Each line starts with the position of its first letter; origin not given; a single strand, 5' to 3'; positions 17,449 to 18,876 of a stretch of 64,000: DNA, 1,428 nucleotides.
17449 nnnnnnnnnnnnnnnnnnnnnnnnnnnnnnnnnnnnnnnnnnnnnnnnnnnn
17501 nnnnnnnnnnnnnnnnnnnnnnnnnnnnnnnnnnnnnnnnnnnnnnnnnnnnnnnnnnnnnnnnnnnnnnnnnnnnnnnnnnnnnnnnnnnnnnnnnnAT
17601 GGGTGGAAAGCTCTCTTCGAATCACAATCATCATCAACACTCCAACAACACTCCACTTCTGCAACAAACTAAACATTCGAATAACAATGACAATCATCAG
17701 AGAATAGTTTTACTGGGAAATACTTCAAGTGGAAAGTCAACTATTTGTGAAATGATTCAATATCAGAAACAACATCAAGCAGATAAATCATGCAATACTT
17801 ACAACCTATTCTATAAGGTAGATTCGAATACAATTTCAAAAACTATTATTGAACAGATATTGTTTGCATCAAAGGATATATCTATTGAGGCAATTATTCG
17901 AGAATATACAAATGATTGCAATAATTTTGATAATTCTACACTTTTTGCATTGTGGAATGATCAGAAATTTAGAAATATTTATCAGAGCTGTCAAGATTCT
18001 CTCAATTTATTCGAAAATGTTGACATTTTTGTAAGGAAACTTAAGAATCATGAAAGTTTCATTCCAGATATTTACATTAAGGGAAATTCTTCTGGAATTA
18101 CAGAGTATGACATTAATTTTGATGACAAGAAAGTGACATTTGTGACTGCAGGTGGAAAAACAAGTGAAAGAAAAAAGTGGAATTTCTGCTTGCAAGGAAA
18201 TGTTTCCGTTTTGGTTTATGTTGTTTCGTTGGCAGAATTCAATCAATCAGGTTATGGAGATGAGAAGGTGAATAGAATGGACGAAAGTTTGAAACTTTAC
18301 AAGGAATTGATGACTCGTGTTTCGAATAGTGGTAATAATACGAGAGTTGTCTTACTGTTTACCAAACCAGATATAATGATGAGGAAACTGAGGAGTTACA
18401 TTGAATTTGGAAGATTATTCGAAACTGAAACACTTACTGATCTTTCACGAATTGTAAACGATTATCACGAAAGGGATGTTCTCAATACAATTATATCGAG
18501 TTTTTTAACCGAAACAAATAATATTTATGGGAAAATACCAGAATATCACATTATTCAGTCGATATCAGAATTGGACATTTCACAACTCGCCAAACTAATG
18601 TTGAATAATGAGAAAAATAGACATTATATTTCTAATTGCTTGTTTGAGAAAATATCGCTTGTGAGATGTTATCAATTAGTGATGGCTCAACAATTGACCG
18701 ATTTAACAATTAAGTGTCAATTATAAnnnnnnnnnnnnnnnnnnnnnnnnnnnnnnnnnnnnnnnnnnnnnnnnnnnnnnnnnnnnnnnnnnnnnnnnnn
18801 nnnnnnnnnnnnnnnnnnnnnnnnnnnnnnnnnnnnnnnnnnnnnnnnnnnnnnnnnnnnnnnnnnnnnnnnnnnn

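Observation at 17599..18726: G-alpha-like protein lacking the canonical catalytic Gln and Arg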

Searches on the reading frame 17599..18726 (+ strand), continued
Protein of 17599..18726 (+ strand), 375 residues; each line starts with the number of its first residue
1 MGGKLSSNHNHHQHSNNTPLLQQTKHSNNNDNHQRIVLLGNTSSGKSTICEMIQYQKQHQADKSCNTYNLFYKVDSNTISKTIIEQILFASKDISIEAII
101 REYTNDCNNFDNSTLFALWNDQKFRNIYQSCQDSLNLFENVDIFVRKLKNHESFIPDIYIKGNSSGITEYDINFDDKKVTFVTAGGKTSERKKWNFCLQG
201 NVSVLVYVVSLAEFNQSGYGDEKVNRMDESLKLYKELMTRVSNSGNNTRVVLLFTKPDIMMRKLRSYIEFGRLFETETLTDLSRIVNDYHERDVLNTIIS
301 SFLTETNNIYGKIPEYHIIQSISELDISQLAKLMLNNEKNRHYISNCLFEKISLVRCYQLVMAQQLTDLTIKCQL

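Call 54: fold_search(model_id=the predicted structure, library=pdb)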
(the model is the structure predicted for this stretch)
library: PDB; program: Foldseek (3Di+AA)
matches with E <= 10: 1488; with E <= 0.001: 587
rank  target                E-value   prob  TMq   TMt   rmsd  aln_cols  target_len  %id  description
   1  1cul_C                8.5e-18  1.00  0.59  0.67   6.2       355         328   19  COMPLEX OF GS-ALPHA WITH THE CATALYTIC DOMAINS OF MAMMALIAN ADENYLYL CYCLASE: COMPLEX WITH 2',5'-DIDEOXY-ADENOSINE 3'- (released 2001-01-10)
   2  1tag                  2.3e-17  1.00  0.65  0.76   4.9       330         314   19  STRUCTURAL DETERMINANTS FOR ACTIVATION OF THE ALPHA-SUBUNIT OF A HETEROTRIMERIC G PROTEIN (released 1995-02-07)
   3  3cx7_A                3.2e-17  1.00  0.60  0.69   5.7       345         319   20  Crystal Structure of PDZRhoGEF rgRGS Domain in a Complex with Galpha-13 Bound to GDP-AlF4 (released 2008-10-28)
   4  3cx6_A                3.2e-17  1.00  0.59  0.69   5.6       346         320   20  Crystal Structure of PDZRhoGEF rgRGS Domain in a Complex with Galpha-13 Bound to GDP (released 2008-10-28)
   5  8buz_B                4.0e-17  1.00  0.62  0.68   4.5       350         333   18  Structure of Adenylyl cyclase 8 bound to stimulatory G-protein, Ca2+/Calmodulin, Forskolin and MANT-GTP (released 2023-12-13)
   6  3ab3_A                5.1e-17  1.00  0.57  0.66   6.6       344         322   19  Crystal structure of p115RhoGEF RGS domain in complex with G alpha 13 (released 2010-12-29)
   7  1tnd_B                5.4e-17  1.00  0.63  0.74   5.4       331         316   19  THE 2.2 ANGSTROMS CRYSTAL STRUCTURE OF TRANSDUCIN-ALPHA COMPLEXED WITH GTP GAMMA S (released 1994-07-31)
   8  4qj5_A                5.7e-17  1.00  0.61  0.71   4.7       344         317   19  Structure of a fragment of human phospholipase C-beta3 delta472-581, bound to IP3 and in complex with Galphaq (released 2014-10-22)
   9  4gnk_A                6.1e-17  1.00  0.59  0.65   6.0       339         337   19  Crystal structure of Galphaq in complex with full-length human PLCbeta3 (released 2013-02-06)
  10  1cs4_C                6.1e-17  1.00  0.57  0.64   7.4       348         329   19  COMPLEX OF GS-ALPHA WITH THE CATALYTIC DOMAINS OF MAMMALIAN ADENYLYL CYCLASE: COMPLEX WITH 2'-DEOXY-ADENOSINE 3'-MONOP (released 2001-01-10)
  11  1tad_C                6.5e-17  1.00  0.61  0.71   5.8       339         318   18  GTPASE MECHANISM OF GPROTEINS FROM THE 1.7-ANGSTROM CRYSTAL STRUCTURE OF TRANSDUCIN ALPHA-GDP-ALF4- (released 1995-05-08)
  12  1shz_A                7.3e-17  1.00  0.58  0.66   5.0       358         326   18  Crystal Structure of the p115RhoGEF rgRGS Domain in A Complex with Galpha(13):Galpha(i1) Chimera (released 2005-01-18)
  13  3c14_C                8.7e-17  1.00  0.59  0.67   5.6       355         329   18  Complex of GS-Alpha with the Catalytic Domains of Mammalian Adenylyl Cyclase: Complex with Pyrophosphate and Ca (released 2009-02-03)
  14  1svs                  9.2e-17  1.00  0.61  0.71   6.0       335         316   18  Structure of the K180P mutant of Gi alpha subunit bound to GppNHp. (released 2004-06-01)
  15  4qj3_A                1.0e-16  1.00  0.60  0.70   5.8       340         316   19  Structure of a fragment of human phospholipase C-beta3 delta472-559, in complex with Galphaq (released 2014-10-22)
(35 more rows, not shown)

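Call 62: find_encoding_contigs(protein=P0016, flank=7000, max_places=2)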
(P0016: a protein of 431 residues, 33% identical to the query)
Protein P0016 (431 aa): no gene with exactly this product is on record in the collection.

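Call 63: find_encoding_contigs(protein=P0019, flank=7000, max_places=2)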
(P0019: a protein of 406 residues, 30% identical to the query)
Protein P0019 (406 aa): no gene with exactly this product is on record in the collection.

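Call 64: find_encoding_contigs(protein=P0027, flank=7000, max_places=2)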
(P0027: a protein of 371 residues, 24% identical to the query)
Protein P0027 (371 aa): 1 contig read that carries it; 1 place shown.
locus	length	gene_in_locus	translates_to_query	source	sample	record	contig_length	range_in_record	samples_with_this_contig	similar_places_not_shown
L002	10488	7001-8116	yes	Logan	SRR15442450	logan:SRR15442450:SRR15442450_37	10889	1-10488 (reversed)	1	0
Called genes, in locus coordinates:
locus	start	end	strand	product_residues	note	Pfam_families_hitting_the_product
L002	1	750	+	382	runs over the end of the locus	?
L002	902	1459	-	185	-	PF01545:Cation_efflux (weak)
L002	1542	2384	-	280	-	PF01545:Cation_efflux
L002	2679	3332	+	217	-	PF12799:LRR_4 (faint), PF13516:LRR_6 (faint)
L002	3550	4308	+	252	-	PF10584:Proteasome_A_N, PF00227:Proteasome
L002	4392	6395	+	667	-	-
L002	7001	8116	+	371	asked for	PF00503:G-alpha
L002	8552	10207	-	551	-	-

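Call 65: find_encoding_contigs(protein=P0015, flank=7000, max_places=2)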
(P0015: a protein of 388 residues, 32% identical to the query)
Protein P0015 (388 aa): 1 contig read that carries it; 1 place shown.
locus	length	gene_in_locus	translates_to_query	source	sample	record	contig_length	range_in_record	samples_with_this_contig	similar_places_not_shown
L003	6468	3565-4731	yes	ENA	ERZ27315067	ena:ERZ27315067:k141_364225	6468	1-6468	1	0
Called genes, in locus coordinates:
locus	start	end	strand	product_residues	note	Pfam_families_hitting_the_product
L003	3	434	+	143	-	?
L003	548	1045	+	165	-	-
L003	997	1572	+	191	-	-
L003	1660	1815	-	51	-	-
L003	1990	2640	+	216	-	-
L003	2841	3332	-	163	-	-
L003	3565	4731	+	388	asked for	PF00503:G-alpha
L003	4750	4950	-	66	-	PF00067:p450 (weak)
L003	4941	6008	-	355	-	PF00067:p450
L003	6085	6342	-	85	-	-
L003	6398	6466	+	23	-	?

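Call 69: search_protein_families(library=pfam, alignment_id=A1, max_evalue=0.001)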
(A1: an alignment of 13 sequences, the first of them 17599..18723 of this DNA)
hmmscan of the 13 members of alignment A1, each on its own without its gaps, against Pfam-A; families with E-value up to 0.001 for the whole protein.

A. member 1, window:17599-18723:+ (375 aa): 4 families
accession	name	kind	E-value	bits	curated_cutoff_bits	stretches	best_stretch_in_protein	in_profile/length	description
PF00503.26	G-alpha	-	1.9e-45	155.9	48.8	1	22-311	12-306/333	G-protein alpha subunit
PF00025.27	Arf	-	5.2e-05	23.2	22.3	0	27-60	8-41/174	ADP-ribosylation factor family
PF20720.3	nSTAND3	-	0.00023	21.3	27.2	0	31-62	15-46/155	Novel STAND NTPase 3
PF04670.18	Gtr1_RagA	-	0.00077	19.4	22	0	200-269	75-133/232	Gtr1/RagA G protein conserved region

B. families by the number of members that match (of 13 scanned): 4 families
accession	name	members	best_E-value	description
PF00503.26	G-alpha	13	1.7e-50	G-protein alpha subunit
PF00025.27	Arf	8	2.1e-10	ADP-ribosylation factor family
PF20720.3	nSTAND3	2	6.1e-05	Novel STAND NTPase 3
PF04670.18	Gtr1_RagA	1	0.00077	Gtr1/RagA G protein conserved region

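Call 72: find_homologous_proteins(query=L002:3550-4305:+, max_evalue=1e-30)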
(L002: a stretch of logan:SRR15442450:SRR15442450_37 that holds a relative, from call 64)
Query L002:3550-4305:+ (252 aa): 5270 proteins with E <= 1e-30 among 6729 candidates; the best 120 are listed.
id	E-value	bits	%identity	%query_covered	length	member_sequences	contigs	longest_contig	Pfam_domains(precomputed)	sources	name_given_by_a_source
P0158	8.0e-152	521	94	94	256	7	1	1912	PF00227.32,PF10584.15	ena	-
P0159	5.9e-119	414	74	98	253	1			PF00227.32,PF10584.15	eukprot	eukprot:GEZU01016999.1.p1 GENE.GEZU01016999.1~~GEZU01016999.1.p1 ORF type:complete len:254 (+),score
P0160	2.3e-118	412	77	95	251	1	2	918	PF00227.32,PF10584.15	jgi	-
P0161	5.5e-118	411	77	95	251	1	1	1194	PF00227.32,PF10584.15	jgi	-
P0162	1.1e-117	410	78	95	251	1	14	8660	PF00227.32,PF10584.15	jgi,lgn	jgi:20S proteasome subunit alpha 3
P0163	3.1e-117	408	76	95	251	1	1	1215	PF00227.32,PF10584.15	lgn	-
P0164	5.4e-117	407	75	97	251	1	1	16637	PF00227.32,PF10584.15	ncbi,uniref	ncbi:proteasome subunit alpha [Acrasis kona]|uniref:Proteasome subunit alpha type n=1 Tax=Acrasis ko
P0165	2.0e-115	402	75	97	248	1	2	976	PF00227.32,PF10584.15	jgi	-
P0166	2.9e-115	402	77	95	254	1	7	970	PF00227.32,PF10584.15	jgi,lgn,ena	-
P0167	6.3e-114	397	73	99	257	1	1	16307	PF00227.32,PF10584.15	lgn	-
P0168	8.5e-114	397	74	95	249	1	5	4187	PF00227.32,PF10584.15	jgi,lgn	jgi:20S proteasome subunit alpha 3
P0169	2.0e-113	396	74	98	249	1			PF00227.32,PF10584.15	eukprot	eukprot:TRINITY_DN639_c0_g1_i1.p2 TRINITY_DN639_c0_g1~~TRINITY_DN639_c0_g1_i1.p2 ORF type:complete l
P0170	3.0e-113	395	74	99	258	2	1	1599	PF00227.32,PF10584.15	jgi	jgi:20S proteasome subunit alpha 3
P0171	4.5e-113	395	70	98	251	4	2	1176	PF00227.32,PF10584.15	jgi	-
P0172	1.4e-112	393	70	98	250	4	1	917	PF00227.32,PF10584.15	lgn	-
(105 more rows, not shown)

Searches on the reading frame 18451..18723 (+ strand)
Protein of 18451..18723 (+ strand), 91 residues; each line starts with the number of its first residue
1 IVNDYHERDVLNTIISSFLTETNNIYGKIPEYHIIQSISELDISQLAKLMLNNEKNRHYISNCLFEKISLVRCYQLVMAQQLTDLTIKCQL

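Call 70: search_protein_families(library=pfam, proteins=[window:18451-18723:+], max_evalue=10)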
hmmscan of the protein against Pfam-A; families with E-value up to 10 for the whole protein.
seq(91 aa): 0 families
